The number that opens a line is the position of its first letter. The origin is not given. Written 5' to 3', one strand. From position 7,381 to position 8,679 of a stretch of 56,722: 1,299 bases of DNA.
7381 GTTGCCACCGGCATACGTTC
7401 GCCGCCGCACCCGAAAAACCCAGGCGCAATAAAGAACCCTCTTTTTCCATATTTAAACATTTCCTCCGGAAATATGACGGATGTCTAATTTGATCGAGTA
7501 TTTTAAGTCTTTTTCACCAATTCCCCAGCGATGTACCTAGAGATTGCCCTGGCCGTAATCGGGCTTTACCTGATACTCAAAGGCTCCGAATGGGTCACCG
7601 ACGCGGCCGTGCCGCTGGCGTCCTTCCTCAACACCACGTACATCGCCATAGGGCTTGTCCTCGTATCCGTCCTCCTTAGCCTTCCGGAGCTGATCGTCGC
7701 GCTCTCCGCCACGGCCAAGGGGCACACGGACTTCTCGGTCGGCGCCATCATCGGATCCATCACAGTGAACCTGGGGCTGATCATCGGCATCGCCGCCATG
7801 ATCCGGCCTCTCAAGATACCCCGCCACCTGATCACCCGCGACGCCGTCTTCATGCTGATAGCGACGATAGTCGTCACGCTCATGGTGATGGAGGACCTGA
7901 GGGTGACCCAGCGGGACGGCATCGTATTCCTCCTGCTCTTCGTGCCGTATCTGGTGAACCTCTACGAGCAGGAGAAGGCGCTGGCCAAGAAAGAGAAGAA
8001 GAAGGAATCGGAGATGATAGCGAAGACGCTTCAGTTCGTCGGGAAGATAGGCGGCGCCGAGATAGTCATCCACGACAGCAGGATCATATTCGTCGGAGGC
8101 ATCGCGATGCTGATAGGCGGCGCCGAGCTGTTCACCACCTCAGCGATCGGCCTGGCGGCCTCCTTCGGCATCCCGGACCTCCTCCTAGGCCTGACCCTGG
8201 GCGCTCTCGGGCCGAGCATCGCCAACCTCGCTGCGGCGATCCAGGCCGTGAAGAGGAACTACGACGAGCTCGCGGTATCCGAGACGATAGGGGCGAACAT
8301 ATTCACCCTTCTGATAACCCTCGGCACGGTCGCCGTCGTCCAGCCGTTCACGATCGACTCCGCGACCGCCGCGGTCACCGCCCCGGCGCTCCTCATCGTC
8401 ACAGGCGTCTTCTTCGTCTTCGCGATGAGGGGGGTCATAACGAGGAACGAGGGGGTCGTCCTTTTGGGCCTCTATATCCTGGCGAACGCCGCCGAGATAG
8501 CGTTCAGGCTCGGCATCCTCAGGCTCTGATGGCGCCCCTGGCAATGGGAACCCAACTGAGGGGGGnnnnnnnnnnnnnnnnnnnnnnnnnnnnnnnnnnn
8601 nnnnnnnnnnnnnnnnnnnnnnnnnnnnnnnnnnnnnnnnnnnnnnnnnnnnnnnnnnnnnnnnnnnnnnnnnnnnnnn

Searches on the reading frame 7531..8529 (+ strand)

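Call 87: search_protein_families(library=pfam, proteins=[window:7531-8529:+], max_evalue=0.00001)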
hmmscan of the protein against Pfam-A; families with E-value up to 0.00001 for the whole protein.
window:7531-8529:+ (332 aa): 1 family
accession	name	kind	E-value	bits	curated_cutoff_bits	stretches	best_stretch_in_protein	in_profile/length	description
PF01699.29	Na_Ca_ex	-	2.3e-44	151.4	24.9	2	185-318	4-145/151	Sodium/calcium exchanger protein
